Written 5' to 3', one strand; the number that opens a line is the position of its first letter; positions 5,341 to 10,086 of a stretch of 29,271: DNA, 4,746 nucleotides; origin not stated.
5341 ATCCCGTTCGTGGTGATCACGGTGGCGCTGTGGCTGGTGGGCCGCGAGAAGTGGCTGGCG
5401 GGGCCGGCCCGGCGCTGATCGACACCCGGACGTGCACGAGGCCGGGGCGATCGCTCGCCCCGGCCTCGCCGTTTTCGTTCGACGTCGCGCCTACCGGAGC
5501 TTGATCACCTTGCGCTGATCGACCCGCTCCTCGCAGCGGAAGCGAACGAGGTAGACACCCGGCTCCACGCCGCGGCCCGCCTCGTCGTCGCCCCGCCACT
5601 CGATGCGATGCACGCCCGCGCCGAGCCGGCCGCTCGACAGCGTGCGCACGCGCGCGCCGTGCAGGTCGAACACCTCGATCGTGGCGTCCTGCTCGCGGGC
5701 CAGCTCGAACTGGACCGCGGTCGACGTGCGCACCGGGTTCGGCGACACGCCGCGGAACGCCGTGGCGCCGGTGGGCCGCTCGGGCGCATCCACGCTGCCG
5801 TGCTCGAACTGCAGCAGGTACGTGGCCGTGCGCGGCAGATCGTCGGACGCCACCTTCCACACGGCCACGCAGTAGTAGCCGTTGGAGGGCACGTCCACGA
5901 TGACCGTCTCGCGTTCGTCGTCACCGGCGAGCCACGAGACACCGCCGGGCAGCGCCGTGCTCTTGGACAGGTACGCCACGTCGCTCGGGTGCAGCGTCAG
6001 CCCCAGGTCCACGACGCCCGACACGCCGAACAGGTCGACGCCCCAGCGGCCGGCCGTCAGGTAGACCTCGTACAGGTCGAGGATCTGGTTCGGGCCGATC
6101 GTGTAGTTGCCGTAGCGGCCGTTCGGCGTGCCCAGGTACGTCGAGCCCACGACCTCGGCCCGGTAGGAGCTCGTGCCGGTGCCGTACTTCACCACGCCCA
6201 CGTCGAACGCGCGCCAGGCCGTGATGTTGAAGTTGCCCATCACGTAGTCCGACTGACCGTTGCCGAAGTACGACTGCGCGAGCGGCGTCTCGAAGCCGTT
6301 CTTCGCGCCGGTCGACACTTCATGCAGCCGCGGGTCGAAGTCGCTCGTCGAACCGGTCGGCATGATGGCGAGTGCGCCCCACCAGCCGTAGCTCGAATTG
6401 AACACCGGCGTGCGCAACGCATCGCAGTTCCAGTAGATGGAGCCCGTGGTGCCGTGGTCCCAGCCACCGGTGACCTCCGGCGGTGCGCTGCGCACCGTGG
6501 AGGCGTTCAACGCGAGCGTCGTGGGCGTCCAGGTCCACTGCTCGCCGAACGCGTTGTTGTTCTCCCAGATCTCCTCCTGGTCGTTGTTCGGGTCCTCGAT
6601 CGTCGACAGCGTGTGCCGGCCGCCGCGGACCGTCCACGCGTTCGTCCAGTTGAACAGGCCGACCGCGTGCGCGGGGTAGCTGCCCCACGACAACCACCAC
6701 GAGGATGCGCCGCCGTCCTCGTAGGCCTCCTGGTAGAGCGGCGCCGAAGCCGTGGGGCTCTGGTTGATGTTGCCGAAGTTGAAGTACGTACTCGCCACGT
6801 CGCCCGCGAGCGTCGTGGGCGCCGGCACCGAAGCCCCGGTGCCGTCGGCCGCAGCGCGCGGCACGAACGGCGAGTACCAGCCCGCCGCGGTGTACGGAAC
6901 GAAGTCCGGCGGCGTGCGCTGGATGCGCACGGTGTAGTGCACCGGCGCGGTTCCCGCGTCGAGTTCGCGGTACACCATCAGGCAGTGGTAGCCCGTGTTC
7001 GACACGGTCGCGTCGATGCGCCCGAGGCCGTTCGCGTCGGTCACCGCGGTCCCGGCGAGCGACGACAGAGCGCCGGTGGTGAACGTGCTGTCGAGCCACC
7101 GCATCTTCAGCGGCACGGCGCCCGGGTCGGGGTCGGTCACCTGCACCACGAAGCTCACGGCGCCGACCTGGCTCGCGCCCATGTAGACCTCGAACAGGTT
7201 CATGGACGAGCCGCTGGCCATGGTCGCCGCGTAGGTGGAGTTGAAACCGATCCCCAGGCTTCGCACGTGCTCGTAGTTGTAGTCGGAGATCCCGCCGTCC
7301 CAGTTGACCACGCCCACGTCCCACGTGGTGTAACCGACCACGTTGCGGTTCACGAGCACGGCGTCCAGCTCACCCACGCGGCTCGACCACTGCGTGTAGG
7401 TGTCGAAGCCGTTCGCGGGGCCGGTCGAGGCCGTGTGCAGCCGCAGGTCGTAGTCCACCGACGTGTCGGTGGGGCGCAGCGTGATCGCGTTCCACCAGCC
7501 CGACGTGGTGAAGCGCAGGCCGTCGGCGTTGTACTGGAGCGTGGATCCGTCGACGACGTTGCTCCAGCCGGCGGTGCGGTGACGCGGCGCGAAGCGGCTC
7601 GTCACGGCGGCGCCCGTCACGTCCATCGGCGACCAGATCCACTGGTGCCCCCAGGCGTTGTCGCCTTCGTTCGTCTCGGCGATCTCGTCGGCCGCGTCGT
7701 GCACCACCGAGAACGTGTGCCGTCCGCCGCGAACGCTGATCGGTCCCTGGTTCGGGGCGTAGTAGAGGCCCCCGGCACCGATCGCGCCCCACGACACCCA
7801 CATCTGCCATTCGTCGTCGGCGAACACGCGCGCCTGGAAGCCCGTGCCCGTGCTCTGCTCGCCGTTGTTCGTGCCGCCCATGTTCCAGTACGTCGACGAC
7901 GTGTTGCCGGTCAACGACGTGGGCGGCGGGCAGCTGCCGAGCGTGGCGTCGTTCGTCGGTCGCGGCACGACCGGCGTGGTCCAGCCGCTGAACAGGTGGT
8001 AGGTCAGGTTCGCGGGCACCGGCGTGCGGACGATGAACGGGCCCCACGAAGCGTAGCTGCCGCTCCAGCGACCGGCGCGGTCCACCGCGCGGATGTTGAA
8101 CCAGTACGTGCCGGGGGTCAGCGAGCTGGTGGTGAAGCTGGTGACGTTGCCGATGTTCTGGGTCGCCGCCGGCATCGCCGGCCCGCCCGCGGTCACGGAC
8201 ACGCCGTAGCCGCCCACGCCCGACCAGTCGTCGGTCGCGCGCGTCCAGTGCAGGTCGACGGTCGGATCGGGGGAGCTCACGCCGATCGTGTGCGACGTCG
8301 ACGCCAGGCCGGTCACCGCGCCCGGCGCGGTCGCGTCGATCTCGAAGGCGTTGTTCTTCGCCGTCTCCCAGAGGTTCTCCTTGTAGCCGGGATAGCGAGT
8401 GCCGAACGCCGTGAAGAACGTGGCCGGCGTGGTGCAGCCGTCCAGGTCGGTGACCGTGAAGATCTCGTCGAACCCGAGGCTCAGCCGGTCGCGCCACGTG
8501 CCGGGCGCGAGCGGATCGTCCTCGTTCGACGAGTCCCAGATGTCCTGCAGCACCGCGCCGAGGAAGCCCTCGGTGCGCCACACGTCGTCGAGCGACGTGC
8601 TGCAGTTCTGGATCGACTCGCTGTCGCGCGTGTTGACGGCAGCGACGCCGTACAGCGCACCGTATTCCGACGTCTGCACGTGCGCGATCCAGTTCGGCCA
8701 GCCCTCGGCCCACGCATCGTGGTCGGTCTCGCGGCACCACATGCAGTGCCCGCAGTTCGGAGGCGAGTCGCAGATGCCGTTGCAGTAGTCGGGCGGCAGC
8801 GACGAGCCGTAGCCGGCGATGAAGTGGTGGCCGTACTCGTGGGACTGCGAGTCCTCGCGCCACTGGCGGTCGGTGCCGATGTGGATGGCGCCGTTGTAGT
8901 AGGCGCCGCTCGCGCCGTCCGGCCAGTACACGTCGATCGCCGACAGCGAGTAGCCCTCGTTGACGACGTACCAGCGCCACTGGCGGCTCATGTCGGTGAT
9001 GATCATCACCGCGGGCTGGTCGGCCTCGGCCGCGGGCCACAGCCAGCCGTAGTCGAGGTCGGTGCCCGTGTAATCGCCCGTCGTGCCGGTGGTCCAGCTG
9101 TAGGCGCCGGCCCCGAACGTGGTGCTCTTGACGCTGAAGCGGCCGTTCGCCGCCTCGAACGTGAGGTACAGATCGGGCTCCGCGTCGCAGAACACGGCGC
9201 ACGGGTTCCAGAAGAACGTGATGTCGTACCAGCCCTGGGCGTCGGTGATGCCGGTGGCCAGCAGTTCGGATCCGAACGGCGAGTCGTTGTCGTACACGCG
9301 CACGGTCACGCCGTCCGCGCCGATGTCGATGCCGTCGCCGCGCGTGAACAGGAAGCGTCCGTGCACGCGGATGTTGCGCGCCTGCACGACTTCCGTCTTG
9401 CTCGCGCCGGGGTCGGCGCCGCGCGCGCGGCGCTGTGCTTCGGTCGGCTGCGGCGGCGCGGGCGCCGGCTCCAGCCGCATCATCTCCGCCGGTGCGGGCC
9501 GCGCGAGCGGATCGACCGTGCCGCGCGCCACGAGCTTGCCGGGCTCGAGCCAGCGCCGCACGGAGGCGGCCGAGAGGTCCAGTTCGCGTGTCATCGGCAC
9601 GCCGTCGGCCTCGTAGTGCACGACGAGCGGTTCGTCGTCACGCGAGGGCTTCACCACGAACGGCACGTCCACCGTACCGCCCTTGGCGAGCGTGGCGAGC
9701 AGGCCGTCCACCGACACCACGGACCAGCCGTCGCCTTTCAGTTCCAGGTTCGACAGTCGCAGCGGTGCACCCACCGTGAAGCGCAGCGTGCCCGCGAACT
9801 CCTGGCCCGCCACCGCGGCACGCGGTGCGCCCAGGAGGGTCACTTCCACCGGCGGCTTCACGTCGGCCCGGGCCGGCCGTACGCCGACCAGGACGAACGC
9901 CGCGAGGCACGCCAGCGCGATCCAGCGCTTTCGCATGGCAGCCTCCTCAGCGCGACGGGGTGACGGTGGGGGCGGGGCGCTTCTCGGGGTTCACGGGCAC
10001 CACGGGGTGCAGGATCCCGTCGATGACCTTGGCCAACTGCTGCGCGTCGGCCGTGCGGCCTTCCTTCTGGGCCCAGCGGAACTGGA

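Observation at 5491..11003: Three-gene secreted module: standalone paralog of the protease N-terminal domain, a helical periplasmic protein, and a giant T9SS-tagged metalloprotease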

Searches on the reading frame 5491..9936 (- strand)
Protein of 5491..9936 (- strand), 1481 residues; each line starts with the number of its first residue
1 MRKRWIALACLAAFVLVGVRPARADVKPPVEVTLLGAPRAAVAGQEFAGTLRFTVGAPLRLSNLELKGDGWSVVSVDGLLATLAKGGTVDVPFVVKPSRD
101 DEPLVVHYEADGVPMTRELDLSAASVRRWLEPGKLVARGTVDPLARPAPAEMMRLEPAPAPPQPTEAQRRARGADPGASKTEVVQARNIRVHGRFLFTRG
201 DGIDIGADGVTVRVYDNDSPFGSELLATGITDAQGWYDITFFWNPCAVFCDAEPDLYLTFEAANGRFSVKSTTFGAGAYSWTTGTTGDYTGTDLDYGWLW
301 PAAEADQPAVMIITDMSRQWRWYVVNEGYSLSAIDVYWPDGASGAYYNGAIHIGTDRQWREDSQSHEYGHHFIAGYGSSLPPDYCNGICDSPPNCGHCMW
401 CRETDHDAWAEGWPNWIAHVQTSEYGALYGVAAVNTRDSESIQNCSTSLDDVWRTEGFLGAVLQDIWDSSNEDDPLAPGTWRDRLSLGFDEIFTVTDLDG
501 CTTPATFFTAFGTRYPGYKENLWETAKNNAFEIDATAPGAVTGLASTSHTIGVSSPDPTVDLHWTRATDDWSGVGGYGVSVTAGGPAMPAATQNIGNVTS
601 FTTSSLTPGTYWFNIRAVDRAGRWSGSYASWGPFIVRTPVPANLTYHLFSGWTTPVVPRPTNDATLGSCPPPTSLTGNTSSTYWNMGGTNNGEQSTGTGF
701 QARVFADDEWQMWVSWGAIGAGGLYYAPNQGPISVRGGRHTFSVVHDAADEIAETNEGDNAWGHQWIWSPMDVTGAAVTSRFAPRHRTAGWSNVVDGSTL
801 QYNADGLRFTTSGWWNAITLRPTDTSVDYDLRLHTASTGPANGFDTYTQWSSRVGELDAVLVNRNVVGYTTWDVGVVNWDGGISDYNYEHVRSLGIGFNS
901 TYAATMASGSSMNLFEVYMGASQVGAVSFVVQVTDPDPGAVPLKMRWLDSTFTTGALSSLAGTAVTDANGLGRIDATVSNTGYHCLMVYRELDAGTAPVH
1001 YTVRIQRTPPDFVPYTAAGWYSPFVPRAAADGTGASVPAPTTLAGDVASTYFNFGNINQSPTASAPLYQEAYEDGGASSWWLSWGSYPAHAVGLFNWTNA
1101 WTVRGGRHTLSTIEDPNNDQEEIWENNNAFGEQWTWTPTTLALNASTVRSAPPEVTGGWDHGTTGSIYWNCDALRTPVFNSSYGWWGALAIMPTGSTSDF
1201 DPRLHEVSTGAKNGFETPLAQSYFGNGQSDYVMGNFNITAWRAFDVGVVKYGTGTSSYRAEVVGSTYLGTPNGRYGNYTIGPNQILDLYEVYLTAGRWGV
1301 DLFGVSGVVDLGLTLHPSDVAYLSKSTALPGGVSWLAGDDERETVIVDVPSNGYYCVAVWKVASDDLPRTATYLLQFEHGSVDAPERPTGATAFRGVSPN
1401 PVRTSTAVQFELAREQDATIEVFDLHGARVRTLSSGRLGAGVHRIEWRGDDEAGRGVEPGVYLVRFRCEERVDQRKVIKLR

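Call 4: search_protein_families(library=pfam, proteins=[window:5491-9936:-], max_evalue=1)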
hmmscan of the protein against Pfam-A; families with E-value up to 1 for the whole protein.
window:5491-9936:- (1481 aa): 5 families
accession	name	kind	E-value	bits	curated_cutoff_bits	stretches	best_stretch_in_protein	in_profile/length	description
PF13860.13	FlgD_ig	-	1.6e-08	34.9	27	1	1405-1464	11-71/79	FlgD Ig-like domain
PF07705.17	CARDB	-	1.3e-06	28.9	22.7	1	689-761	28-98/101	CARDB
PF18962.6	Por_Secre_tail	-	0.00082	20.1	27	1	1398-1469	2-65/75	Secretion system C-terminal sorting domain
PF19077.6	Big_13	-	0.039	14.9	27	1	582-626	44-92/102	Bacterial Ig-like domain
PF07495.19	Y_Y_Y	-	0.055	13.8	26.6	1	596-630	25-59/65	Y_Y_Y domain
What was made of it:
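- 8017..8316 (-): C residues 541-640: an FN3-like domain. Pfam gives weak Big_13 and Y_Y_Y hits (call 4).
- On T9SS type A cargo: Pfam Por_Secre_tail scores 20.1, below its cutoff of 27, and FlgD_ig scores 34.9, above its cutoff of 27 (call 4).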

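Call 5: search_protein_families(library=ncbifam, proteins=[window:5491-9936:-], max_evalue=1)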
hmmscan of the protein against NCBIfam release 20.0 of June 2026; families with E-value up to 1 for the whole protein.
window:5491-9936:- (1481 aa): 6 families
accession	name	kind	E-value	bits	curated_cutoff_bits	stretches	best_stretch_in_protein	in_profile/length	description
TIGR04183.1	Por_Secre_tail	domain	2.4e-08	33.8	23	1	1397-1479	1-71/72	T9SS type A sorting domain-containing protein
NF005176.1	PRK06655.1-1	equivalog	2.7e-07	30.7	230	1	1406-1471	88-152/197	flagellar hook assembly protein FlgD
NF033707.1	T9SS_sortase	equivalog_domain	1.2e-06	26.5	420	1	1397-1477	1001-1086/1095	type IX secretion system sortase PorU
NF009276.0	PRK12633.1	equivalog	5.7e-05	22.9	383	1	1403-1468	115-181/234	flagellar basal body rod modification protein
NF009452.0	PRK12812.1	equivalog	0.006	15.9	258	1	1415-1467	151-205/289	flagellar basal body rod modification protein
NF052323.1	T9SSA_dep_M6i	equivalog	0.045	11.6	600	1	1399-1479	962-1038/1043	T9SS-dependent M6-like inactivated metalloprotease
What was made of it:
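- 5494..5748 (-): C residues 1397-1481: the T9SS type A C-terminal sorting domain. TIGR04183 at 33.8 bits against a cutoff of 23, and FlgD_ig at 34.9 bits against 27 (calls 4, 5).
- On Thermolysin-like gluzincin metallopeptidase (clan MA(E)): No peptidase model hits at E<=1 (calls 4, 5).
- On T9SS type A cargo: TIGR04183 scores 33.8 bits against a cutoff of 23 at residues 1397-1479 (call 5).
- Checked: Its tail matches the T9SS type A sorting domain TIGR04183 at 33.8 bits against a cutoff of 23 (call 5).
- TIGR04183 scores above its cutoff (call 5).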

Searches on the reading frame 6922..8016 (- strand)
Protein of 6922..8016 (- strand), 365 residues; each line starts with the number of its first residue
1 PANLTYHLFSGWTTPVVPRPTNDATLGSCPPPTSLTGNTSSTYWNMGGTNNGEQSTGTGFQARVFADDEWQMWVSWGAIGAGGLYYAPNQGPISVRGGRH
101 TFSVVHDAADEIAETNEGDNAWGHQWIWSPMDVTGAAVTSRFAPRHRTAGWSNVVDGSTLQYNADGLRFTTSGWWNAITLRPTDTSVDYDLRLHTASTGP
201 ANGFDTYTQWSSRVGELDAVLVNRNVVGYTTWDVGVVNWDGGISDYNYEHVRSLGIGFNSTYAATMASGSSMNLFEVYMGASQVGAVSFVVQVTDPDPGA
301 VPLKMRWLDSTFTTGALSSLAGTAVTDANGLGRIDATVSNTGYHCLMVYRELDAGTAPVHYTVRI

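Call 78: search_solved_structures(query=window:6922-8016:-, max_evalue=10)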
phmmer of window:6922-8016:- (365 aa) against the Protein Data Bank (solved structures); distinct sequences matched with E-value up to 10: 0.

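Call 79: search_protein_families(library=pfam, proteins=[window:6922-8016:-], max_evalue=10)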
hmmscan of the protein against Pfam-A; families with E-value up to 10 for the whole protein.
window:6922-8016:- (365 aa): 1 family
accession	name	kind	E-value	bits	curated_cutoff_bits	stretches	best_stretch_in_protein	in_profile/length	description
PF07705.17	CARDB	-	3.8e-05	24.3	22.7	1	49-121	28-98/101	CARDB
